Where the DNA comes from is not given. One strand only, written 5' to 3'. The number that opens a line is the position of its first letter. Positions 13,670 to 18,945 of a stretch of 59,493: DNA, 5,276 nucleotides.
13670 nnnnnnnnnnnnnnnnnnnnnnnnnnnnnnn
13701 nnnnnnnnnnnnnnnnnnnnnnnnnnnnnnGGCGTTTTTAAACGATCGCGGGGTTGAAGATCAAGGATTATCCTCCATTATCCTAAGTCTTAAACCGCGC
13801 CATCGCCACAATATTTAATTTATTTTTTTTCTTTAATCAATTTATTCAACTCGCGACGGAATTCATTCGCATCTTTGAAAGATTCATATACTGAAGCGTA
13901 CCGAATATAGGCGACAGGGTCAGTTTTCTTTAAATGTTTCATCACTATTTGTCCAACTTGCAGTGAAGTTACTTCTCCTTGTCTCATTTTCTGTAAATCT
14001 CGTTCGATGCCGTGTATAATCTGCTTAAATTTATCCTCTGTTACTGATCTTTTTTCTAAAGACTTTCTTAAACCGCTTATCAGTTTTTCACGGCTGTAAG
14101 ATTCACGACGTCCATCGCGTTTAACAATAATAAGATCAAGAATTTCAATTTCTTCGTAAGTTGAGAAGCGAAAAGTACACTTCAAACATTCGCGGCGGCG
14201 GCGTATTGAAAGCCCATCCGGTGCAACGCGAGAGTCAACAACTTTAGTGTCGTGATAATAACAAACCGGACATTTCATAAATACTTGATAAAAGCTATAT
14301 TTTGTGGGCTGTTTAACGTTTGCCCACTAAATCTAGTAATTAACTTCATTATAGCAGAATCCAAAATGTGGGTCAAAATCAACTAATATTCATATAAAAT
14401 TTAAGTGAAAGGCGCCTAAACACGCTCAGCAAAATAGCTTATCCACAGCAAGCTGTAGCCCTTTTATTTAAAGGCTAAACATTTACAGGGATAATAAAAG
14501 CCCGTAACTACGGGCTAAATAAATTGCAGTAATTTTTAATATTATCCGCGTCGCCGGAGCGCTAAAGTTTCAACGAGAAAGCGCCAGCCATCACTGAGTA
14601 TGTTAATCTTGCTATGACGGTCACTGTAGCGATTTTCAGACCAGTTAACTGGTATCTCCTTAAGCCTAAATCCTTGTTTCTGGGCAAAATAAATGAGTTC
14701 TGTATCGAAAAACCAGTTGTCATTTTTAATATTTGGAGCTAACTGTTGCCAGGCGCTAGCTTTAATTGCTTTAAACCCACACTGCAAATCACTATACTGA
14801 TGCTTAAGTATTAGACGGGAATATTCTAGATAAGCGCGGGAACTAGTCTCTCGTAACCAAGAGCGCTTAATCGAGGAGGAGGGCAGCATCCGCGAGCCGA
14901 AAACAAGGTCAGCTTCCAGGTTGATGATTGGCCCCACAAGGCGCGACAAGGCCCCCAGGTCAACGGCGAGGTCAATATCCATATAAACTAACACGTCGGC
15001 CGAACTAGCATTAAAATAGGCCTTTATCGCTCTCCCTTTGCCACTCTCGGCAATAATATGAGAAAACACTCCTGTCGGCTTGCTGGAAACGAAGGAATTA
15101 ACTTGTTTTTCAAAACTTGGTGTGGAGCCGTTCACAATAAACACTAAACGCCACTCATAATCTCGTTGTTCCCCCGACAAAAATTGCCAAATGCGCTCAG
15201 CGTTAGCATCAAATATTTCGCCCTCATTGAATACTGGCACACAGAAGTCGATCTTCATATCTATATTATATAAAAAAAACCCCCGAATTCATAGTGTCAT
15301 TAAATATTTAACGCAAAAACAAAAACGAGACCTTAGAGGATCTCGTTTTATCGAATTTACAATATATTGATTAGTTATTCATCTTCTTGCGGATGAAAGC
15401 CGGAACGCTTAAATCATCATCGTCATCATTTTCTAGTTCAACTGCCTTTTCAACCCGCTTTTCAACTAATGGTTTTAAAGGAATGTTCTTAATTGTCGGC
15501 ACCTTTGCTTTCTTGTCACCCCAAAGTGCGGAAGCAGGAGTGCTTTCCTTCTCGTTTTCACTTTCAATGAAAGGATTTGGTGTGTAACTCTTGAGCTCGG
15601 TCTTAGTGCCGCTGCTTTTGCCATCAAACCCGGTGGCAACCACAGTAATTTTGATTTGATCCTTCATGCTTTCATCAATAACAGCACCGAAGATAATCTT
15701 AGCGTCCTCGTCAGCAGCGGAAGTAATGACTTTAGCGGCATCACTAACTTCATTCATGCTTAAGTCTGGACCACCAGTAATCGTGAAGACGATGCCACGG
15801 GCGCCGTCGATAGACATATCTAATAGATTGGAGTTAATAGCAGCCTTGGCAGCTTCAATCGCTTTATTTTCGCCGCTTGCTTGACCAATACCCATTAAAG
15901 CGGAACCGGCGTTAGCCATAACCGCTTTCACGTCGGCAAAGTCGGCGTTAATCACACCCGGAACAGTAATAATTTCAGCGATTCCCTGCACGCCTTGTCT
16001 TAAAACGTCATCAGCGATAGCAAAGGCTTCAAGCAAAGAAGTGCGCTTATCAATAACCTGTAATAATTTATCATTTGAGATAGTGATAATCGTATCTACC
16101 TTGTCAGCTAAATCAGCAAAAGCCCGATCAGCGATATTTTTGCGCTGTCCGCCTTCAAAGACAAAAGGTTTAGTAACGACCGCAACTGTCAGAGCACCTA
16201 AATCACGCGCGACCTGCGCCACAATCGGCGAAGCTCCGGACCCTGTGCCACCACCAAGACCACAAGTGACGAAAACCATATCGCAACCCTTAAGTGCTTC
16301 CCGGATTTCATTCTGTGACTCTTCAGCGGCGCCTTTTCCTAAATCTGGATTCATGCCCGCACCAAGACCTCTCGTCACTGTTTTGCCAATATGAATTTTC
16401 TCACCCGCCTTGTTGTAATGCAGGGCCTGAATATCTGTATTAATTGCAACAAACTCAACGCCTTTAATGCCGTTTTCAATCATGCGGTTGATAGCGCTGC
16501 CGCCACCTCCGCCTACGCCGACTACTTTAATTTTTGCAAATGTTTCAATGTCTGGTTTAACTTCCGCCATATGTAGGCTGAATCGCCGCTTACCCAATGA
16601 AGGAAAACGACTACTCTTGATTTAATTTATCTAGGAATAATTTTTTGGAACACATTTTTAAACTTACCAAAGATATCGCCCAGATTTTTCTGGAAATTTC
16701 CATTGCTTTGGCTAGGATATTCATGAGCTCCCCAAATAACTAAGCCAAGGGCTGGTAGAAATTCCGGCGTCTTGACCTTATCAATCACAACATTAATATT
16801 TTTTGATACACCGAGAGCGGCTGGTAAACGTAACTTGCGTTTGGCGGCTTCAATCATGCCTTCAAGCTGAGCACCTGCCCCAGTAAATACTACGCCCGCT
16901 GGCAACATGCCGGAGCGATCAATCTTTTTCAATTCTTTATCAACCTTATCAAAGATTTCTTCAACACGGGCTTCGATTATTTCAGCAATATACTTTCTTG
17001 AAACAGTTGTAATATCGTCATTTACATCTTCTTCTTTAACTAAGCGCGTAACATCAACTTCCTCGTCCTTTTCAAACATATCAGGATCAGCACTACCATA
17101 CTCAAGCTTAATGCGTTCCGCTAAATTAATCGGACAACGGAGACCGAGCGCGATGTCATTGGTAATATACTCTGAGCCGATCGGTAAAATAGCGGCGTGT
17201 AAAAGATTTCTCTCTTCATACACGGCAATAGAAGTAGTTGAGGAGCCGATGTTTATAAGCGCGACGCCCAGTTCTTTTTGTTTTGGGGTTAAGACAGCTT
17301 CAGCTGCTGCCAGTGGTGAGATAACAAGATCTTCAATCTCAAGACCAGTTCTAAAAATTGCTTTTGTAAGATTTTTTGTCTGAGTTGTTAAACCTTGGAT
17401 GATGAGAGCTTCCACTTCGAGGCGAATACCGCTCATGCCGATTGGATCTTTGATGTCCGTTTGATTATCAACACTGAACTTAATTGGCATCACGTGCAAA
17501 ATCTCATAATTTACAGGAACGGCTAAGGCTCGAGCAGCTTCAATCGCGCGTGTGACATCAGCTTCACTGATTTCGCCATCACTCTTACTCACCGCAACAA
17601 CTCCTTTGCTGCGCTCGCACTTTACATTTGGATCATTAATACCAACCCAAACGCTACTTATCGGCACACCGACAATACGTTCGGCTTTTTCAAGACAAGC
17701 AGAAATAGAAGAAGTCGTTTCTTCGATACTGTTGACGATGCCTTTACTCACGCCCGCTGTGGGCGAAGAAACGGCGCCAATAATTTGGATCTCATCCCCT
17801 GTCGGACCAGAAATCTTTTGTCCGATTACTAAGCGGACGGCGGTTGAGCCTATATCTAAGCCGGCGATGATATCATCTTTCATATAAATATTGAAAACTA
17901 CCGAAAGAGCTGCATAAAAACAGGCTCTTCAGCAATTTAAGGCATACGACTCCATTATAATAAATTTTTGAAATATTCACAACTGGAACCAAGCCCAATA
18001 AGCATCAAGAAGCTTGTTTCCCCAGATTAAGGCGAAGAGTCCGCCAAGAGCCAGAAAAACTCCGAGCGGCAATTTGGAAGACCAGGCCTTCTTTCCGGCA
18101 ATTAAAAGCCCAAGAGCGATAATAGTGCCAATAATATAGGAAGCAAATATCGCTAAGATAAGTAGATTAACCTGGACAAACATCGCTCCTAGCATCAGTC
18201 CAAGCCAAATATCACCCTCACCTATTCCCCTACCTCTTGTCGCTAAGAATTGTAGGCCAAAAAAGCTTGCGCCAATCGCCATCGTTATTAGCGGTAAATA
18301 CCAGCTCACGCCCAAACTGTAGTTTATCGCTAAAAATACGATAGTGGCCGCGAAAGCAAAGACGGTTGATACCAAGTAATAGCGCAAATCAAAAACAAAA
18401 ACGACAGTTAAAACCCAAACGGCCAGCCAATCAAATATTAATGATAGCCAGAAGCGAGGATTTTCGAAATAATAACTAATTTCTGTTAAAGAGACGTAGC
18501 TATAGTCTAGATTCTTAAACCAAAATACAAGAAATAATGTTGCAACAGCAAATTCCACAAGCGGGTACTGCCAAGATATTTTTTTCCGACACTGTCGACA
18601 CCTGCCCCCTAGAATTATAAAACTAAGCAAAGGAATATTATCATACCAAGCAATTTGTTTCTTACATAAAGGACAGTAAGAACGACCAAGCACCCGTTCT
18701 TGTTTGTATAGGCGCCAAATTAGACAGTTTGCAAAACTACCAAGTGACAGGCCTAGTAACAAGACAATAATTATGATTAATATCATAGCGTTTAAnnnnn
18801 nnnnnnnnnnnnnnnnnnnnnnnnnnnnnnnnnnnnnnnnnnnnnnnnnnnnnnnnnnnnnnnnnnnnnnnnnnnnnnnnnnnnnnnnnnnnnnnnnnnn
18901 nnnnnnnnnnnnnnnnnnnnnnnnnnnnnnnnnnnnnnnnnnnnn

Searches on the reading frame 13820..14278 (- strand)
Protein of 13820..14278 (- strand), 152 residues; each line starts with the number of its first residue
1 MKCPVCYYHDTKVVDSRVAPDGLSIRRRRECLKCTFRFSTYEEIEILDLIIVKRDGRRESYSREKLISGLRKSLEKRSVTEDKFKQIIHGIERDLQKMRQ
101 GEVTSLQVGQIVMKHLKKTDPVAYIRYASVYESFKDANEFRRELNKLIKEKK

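Call 7: search_protein_families(library=pfam, proteins=[window:13820-14278:-], max_evalue=0.001)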
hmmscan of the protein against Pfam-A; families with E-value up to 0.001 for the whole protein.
window:13820-14278:- (152 aa): 2 families
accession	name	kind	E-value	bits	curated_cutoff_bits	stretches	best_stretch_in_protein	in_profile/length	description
PF22811.2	Zn_ribbon_NrdR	-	8.1e-20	70.9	27.2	1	1-42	1-42/42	Transcriptional repressor NrdR-like, N-terminal domain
PF03477.21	ATP-cone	-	1.4e-17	64.4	25.8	1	50-136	2-87/88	ATP cone domain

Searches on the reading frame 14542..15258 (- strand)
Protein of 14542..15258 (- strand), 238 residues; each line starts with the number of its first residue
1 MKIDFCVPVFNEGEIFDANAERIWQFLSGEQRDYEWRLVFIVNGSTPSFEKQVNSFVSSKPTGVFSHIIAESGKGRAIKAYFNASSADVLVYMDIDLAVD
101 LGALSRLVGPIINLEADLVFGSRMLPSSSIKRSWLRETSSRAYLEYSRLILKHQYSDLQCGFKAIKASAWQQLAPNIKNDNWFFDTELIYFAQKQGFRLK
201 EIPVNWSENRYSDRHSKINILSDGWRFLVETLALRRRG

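Call 7: search_protein_families(library=pfam, proteins=[window:14542-15258:-], max_evalue=0.001)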
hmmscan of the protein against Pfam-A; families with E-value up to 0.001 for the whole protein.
window:14542-15258:- (238 aa): 1 family
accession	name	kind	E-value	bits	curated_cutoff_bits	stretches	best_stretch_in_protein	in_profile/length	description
PF00535.33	Glycos_transf_2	-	1.1e-14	55.2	23.3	1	5-169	2-163/168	Glycosyl transferase family 2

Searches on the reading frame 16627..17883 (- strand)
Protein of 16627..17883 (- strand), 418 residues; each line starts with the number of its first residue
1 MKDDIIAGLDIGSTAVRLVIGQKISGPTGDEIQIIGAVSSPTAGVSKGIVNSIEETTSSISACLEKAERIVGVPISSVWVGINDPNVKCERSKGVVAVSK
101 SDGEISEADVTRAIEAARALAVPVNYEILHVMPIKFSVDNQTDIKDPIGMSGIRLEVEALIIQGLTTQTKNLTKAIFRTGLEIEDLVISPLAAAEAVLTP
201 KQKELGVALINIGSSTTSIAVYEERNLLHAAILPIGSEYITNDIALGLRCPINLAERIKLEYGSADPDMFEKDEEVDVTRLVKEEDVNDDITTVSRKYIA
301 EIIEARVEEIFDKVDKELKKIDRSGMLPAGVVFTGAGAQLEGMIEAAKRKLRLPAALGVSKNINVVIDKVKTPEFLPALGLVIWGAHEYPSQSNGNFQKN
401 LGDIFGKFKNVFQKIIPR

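Call 7: search_protein_families(library=pfam, proteins=[window:16627-17883:-], max_evalue=0.001)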
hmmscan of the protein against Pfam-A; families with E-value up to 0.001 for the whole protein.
window:16627-17883:- (418 aa): 4 families
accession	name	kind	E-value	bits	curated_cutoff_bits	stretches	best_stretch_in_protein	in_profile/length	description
PF14450.12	FtsA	-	4.4e-31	108.3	31.8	1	208-380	1-127/127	Cell division protein FtsA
PF02491.25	SHS2_FTSA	-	2.4e-26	92.3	25.4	1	87-162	4-78/79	SHS2 domain inserted in FTSA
PF06723.19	MreB_Mbl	-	5.6e-09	35.7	27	1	185-359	125-305/327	MreB/Mbl protein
PF11104.14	PilM_2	-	0.00014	21.3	27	0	195-261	170-236/340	Type IV pilus assembly protein PilM;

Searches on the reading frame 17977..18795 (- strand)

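Call 20: search_protein_families(library=pfam, proteins=[window:17977-18795:-], max_evalue=0.01)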
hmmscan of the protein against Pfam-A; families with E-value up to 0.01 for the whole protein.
window:17977-18795:- (272 aa): 2 families
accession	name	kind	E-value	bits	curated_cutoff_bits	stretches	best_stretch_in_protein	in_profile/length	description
PF06750.18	A24_N_bact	-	1.1e-28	99.6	23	1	13-93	1-82/84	Bacterial Peptidase A24 N-terminal domain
PF01478.23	Peptidase_A24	-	9.5e-08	32.9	26.5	1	124-228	2-104/104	Type IV leader peptidase family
